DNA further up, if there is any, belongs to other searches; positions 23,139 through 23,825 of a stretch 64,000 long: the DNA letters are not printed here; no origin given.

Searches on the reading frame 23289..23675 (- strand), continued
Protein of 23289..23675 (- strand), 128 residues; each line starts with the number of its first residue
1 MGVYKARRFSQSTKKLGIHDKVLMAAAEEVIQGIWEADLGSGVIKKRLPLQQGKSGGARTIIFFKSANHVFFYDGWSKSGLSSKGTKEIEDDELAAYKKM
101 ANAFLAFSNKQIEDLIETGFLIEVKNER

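Call 59: get_annotated_region(hit=H69, flank=400)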
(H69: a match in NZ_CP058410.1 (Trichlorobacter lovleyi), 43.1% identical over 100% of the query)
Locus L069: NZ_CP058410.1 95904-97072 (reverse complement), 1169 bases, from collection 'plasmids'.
description: Trichlorobacter lovleyi strain IAE plasmid pIAE1, complete sequence
organism: Trichlorobacter lovleyi (NCBI taxid 313985)
taxonomy: Bacteria; Thermodesulfobacteriota; Desulfuromonadia; Geobacterales; Geobacteraceae; Trichlorobacter; Trichlorobacter lovleyi
host: -; source: whole genome,river sediment; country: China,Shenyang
typing (MOB-suite, as given by PLSDB): non-mobilizable; mating-pair formation MPF_T
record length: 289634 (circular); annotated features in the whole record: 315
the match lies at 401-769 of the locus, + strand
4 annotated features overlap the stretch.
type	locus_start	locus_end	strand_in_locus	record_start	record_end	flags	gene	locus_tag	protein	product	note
CDS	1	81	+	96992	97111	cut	-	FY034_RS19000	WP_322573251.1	hypothetical protein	-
CDS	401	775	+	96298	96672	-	-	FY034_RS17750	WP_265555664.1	type II toxin-antitoxin system RelE/ParE family toxin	-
CDS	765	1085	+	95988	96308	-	-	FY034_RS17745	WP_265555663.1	DNA-binding transcriptional regulator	-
CDS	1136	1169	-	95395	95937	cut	-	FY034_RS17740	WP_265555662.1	hypothetical protein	-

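Call 60: get_annotated_region(hit=H80, flank=400)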
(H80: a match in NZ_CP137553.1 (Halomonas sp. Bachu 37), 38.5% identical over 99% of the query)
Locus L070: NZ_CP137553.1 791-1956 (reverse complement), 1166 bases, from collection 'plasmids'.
description: Halomonas sp. Bachu 37 plasmid p1-bachu37, complete sequence
organism: Halomonas sp. Bachu 37 (NCBI taxid 3084920)
taxonomy: Bacteria; Pseudomonadota; Gammaproteobacteria; Oceanospirillales; Halomonadaceae; Halomonas; Halomonas sp. Bachu 37
host: -; source: soil,pure culture; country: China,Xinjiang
typing (MOB-suite, as given by PLSDB): non-mobilizable
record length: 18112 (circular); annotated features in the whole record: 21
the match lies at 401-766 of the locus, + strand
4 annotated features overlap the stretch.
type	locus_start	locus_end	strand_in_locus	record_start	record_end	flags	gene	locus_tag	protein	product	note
CDS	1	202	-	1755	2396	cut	-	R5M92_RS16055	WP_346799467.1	AAA family ATPase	-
CDS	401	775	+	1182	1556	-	-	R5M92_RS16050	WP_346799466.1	type II toxin-antitoxin system RelE/ParE family toxin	-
CDS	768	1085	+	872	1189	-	-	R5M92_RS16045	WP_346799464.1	DNA-binding transcriptional regulator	-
CDS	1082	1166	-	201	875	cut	-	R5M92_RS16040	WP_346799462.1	recombinase family protein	GO:0006310 - DNA recombination [Evidence IEA]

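Call 61: get_annotated_region(hit=H81, flank=400)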
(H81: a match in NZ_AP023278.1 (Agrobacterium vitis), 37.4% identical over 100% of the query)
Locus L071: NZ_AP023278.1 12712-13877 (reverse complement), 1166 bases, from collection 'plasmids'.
description: Agrobacterium vitis strain VAR06-30 plasmid pRvVAR0630e, complete sequence
organism: Agrobacterium vitis (NCBI taxid 373)
taxonomy: Bacteria; Pseudomonadota; Alphaproteobacteria; Hyphomicrobiales; Rhizobiaceae; Agrobacterium; Agrobacterium vitis
host: -; source: Vitis vinifera,grapevine; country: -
typing (MOB-suite, as given by PLSDB): non-mobilizable; replicon rep_cluster_1775
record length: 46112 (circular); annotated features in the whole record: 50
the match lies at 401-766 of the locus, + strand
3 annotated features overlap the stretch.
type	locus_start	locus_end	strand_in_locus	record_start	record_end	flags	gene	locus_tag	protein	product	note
CDS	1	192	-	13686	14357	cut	-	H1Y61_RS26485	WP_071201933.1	ParA family protein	-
CDS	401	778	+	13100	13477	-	-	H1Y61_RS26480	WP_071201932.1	type II toxin-antitoxin system RelE/ParE family toxin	-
CDS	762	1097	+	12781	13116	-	-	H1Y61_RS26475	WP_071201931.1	helix-turn-helix domain-containing protein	-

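Call 62: get_annotated_region(hit=H87, flank=400)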
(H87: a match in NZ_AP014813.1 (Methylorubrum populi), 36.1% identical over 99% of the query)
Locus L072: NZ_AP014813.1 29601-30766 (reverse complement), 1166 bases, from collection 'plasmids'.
description: Methylorubrum populi strain P-1M plasmid pMPPM04, complete sequence
organism: Methylorubrum populi (NCBI taxid 223967)
taxonomy: Bacteria; Pseudomonadota; Alphaproteobacteria; Hyphomicrobiales; Methylobacteriaceae; Methylorubrum; Methylorubrum populi
host: -; source: -; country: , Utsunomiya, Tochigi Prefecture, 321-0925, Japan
typing (MOB-suite, as given by PLSDB): mobilizable; relaxase MOBP
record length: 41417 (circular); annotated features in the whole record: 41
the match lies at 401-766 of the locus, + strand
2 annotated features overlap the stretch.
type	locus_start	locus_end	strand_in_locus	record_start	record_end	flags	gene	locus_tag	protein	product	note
CDS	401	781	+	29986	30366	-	-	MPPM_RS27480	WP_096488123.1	type II toxin-antitoxin system RelE/ParE family toxin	-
CDS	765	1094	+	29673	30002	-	-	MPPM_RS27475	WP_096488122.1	helix-turn-helix domain-containing protein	-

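Call 63: get_annotated_region(hit=H98, flank=400)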
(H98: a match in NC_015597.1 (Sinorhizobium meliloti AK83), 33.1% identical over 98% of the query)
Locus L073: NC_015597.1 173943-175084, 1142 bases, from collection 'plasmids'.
description: Sinorhizobium meliloti AK83 plasmid pSINME01, complete sequence
organism: Sinorhizobium meliloti AK83 (NCBI taxid 693982)
taxonomy: Bacteria; Pseudomonadota; Alphaproteobacteria; Hyphomicrobiales; Rhizobiaceae; Sinorhizobium; Sinorhizobium meliloti; Sinorhizobium meliloti AK83
host: -; source: -; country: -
typing (MOB-suite, as given by PLSDB): non-mobilizable; replicon rep_cluster_492
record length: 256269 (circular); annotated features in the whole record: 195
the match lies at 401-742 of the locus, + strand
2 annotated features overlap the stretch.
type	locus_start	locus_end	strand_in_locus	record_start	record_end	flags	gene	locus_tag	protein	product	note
CDS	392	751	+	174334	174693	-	-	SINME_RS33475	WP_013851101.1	type II toxin-antitoxin system RelE/ParE family toxin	-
CDS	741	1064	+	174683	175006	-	-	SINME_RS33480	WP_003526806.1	DNA-binding transcriptional regulator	-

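Call 64: get_annotated_region(hit=H118, flank=400)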
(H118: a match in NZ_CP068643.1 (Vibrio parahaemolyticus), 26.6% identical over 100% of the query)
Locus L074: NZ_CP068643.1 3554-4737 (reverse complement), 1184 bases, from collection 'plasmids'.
description: Vibrio parahaemolyticus strain VP157 plasmid pVP157-1, complete sequence
organism: Vibrio parahaemolyticus (NCBI taxid 670)
taxonomy: Bacteria; Pseudomonadota; Gammaproteobacteria; Vibrionales; Vibrionaceae; Vibrio; Vibrio parahaemolyticus
host: -; source: Penaeus vannamei; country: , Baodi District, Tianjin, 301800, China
typing (MOB-suite, as given by PLSDB): non-mobilizable; mating-pair formation MPF_F
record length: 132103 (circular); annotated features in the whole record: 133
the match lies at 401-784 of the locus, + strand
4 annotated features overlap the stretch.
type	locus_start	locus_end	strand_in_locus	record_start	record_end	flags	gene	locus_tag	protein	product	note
CDS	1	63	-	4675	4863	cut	-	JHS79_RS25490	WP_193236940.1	hypothetical protein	-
CDS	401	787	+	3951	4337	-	-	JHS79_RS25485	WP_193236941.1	type II toxin-antitoxin system RelE/ParE family toxin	-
CDS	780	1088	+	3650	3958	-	-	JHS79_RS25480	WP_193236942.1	helix-turn-helix domain-containing protein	-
CDS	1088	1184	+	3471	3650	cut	-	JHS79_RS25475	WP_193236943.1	hypothetical protein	-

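Call 65: get_annotated_region(hit=H90, flank=400)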
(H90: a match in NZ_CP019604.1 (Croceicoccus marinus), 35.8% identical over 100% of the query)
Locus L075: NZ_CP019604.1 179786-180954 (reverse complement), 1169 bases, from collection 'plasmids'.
description: Croceicoccus marinus strain E4A9 plasmid pCME4A9II, complete sequence
organism: Croceicoccus marinus (NCBI taxid 450378)
taxonomy: Bacteria; Pseudomonadota; Alphaproteobacteria; Sphingomonadales; Erythrobacteraceae; Croceicoccus; Croceicoccus marinus
host: -; source: -; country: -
typing (MOB-suite, as given by PLSDB): non-mobilizable; replicon rep_cluster_91
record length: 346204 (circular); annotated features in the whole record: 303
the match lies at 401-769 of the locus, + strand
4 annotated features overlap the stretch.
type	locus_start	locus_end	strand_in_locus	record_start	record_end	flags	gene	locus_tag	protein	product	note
CDS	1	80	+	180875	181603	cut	istB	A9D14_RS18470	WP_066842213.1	IS21-like element helper ATPase IstB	-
CDS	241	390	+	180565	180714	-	-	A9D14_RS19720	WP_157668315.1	hypothetical protein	-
CDS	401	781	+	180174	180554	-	-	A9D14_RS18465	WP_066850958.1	type II toxin-antitoxin system RelE/ParE family toxin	-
CDS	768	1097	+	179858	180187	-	-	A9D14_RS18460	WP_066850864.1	DNA-binding transcriptional regulator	-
